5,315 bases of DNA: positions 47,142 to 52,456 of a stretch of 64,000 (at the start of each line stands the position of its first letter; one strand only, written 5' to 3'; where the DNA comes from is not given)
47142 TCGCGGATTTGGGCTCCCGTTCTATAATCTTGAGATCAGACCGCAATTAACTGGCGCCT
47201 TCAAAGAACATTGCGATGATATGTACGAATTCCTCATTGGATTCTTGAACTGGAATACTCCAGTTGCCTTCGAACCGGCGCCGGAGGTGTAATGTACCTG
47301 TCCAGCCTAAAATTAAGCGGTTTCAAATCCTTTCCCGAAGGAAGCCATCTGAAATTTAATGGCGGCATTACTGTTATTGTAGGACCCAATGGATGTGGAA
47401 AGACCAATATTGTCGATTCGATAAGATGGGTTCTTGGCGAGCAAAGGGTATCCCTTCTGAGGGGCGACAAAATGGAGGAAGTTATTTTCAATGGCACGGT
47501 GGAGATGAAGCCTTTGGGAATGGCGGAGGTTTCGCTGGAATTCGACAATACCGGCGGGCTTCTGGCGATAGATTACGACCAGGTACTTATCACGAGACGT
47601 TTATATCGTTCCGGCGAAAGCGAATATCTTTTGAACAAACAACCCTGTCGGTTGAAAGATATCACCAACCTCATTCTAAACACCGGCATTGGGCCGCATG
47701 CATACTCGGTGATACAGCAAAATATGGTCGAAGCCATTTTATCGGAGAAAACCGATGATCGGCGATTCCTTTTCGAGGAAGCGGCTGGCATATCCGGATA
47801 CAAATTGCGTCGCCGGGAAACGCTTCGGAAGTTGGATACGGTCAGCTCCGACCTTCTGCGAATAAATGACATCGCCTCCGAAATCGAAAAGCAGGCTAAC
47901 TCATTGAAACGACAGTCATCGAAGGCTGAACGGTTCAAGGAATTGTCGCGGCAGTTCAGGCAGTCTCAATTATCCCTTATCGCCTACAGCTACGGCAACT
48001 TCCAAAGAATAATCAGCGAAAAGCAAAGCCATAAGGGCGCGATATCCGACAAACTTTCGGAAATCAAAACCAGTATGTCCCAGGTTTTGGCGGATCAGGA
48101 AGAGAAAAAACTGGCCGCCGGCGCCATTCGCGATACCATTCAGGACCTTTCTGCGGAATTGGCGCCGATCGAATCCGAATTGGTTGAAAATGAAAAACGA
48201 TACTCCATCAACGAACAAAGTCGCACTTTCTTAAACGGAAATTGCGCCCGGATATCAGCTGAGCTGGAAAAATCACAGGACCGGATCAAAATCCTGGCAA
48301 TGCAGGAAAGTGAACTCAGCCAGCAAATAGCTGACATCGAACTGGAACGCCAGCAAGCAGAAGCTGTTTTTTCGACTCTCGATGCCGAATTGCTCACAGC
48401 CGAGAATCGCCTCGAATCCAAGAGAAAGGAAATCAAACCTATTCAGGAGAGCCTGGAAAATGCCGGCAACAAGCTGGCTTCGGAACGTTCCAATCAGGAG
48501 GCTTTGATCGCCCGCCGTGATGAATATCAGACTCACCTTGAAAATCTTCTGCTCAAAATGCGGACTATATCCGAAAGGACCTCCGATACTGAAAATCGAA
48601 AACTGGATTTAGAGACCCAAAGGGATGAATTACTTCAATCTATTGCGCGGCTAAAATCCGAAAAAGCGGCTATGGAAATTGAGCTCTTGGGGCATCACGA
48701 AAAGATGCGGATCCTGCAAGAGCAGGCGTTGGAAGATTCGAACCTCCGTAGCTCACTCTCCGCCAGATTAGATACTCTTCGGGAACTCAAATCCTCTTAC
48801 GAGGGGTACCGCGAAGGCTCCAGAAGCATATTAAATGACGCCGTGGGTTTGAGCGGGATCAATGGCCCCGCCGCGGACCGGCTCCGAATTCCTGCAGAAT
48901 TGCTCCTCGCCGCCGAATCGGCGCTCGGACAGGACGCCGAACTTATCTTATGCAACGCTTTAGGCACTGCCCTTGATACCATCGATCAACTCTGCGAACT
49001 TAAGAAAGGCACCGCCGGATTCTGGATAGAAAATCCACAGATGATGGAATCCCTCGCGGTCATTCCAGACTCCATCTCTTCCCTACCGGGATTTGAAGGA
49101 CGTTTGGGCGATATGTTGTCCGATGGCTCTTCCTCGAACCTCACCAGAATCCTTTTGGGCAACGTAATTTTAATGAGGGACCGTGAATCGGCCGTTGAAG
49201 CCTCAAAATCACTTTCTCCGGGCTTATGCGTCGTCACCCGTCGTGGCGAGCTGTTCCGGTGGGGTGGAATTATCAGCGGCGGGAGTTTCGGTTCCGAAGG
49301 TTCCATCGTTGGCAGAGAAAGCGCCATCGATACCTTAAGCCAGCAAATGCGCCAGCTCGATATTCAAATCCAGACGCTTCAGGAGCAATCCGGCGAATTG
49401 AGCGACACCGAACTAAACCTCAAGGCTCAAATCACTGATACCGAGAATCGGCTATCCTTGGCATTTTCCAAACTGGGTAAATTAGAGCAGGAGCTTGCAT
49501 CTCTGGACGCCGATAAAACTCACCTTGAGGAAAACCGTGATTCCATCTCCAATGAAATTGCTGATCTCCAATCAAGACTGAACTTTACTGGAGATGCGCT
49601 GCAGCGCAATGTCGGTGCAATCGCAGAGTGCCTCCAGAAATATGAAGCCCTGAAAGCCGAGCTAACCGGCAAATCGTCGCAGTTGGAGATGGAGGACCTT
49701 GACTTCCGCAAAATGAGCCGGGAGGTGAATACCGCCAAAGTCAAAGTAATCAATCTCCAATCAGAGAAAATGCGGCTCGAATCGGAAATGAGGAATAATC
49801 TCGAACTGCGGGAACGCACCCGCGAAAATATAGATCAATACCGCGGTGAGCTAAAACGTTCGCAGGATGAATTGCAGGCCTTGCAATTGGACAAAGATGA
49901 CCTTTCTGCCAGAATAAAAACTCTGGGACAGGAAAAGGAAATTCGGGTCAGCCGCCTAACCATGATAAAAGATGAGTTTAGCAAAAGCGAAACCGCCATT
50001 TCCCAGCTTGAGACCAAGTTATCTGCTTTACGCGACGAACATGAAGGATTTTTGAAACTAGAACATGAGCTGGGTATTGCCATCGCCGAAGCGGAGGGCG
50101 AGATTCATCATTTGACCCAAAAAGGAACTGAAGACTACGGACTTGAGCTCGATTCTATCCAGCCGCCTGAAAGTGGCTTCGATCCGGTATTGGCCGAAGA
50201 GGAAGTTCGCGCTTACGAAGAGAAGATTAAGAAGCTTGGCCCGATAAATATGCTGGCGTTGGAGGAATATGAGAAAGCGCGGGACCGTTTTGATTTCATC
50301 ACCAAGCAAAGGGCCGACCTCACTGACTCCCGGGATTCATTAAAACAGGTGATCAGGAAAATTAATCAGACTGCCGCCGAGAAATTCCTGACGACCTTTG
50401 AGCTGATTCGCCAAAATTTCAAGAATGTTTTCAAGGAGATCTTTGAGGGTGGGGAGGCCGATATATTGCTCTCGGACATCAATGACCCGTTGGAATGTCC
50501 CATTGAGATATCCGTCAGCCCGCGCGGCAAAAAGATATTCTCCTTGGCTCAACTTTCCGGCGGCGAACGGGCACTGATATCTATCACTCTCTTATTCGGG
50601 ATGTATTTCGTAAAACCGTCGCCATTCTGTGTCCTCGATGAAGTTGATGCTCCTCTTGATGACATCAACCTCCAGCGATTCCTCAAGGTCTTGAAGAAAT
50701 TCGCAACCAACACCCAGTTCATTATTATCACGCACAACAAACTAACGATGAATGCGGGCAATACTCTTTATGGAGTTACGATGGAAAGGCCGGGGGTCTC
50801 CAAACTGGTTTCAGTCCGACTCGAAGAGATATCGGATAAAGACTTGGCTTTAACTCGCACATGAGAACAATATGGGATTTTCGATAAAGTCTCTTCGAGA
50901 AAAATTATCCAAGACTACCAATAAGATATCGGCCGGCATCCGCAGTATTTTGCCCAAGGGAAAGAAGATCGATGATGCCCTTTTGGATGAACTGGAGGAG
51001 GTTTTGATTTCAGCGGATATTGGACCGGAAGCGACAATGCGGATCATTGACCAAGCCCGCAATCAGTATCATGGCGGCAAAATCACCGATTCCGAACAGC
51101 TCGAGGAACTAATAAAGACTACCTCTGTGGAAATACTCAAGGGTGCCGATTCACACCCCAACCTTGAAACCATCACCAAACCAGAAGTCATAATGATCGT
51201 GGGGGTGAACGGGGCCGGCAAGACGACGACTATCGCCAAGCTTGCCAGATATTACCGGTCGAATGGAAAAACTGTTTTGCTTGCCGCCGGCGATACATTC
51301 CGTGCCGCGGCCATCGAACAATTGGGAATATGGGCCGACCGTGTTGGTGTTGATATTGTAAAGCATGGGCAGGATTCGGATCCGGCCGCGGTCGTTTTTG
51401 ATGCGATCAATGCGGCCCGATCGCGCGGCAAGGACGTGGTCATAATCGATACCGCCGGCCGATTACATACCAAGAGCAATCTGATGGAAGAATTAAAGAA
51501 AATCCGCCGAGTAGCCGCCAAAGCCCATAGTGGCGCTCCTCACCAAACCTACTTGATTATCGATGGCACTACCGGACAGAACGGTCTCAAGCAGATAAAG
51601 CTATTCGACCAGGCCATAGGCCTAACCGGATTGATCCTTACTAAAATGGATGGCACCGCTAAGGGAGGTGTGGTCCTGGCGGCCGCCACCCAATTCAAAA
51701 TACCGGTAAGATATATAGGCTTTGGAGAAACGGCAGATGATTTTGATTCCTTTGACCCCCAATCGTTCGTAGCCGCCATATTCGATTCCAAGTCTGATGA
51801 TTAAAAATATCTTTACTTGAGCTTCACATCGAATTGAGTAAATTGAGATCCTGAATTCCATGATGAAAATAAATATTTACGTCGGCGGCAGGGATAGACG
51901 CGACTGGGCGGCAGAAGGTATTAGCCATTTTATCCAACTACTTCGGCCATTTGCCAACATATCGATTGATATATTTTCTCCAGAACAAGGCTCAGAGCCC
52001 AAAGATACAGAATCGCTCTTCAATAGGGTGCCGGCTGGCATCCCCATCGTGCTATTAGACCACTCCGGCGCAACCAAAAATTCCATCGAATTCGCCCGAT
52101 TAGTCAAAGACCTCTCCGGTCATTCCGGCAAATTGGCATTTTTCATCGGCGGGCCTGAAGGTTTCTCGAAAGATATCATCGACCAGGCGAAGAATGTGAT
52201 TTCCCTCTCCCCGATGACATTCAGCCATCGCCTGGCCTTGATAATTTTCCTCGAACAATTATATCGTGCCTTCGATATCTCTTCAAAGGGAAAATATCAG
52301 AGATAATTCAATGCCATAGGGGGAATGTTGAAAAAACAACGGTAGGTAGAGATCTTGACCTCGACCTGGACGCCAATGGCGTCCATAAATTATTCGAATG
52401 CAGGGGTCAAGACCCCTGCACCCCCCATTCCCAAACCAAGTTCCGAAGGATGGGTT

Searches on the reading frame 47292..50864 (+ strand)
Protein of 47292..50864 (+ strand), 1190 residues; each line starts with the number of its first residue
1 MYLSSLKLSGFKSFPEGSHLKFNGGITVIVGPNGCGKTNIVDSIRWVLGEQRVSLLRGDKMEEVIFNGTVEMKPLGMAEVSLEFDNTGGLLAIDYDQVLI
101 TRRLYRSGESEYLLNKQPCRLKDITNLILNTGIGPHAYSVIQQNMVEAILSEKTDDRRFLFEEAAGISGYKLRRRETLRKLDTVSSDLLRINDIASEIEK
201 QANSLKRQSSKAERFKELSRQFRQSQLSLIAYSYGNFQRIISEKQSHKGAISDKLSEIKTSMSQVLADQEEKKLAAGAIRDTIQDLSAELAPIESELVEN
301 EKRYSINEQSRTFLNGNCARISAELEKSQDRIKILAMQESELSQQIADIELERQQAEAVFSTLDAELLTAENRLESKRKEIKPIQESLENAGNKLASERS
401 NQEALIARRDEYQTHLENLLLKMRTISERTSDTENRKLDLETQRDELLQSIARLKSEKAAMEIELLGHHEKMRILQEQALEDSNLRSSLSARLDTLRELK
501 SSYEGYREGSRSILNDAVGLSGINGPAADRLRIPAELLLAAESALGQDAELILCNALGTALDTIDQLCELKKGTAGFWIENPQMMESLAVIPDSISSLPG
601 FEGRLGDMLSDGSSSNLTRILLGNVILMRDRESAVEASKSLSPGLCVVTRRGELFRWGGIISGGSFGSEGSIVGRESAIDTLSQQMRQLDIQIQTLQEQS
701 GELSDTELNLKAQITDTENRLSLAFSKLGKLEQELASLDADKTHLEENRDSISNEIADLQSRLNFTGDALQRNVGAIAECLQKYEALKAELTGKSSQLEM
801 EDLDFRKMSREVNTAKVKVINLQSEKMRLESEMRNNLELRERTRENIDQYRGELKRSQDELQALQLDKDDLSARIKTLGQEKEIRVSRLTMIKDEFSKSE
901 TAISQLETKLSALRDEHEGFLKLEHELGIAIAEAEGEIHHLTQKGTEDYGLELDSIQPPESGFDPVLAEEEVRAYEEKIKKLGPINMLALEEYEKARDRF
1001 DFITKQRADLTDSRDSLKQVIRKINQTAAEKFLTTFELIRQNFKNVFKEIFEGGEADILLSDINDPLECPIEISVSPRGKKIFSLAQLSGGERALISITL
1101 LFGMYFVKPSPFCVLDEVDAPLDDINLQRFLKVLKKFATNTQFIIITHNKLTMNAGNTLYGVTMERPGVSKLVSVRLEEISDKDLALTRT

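Call 29: search_protein_families(library=pfam, proteins=[window:47292-50864:+])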
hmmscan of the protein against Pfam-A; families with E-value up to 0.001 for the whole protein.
window:47292-50864:+ (1190 aa): 7 families
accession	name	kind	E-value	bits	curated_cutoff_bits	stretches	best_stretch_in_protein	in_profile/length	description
PF02463.25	SMC_N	-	3.8e-61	206.8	40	2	2-261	1-136/220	RecF/RecN/SMC N terminal domain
PF13476.12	AAA_23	-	4.1e-17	63.9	27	1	5-224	1-195/201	AAA domain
PF13304.12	AAA_21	-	1.5e-12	48.6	27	2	26-62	1-42/304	AAA domain, putative AbiEii toxin, Type IV TA system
PF13175.12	AAA_15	-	1.5e-10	41.7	32.1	1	1-437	1-289/374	AAA ATPase domain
PF00261.25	Tropomyosin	-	1.4e-06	28.4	38.6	1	250-466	17-233/242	Tropomyosin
PF06470.18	SMC_hinge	-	4.5e-05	24.3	22.5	1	521-636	2-114/116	SMC proteins Flexible Hinge Domain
PF13555.12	AAA_29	-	0.00068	19.8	27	0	4-48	2-46/61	P-loop containing region of AAA domain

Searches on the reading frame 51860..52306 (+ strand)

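Call 29: search_protein_families(library=pfam, proteins=[window:51860-52306:+])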
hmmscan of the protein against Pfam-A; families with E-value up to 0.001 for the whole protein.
window:51860-52306:+ (148 aa): 1 family
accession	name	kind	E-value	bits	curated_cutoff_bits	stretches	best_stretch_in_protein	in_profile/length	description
PF02590.22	SPOUT_MTase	-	9.6e-33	113.8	27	1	2-146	1-153/154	Predicted SPOUT methyltransferase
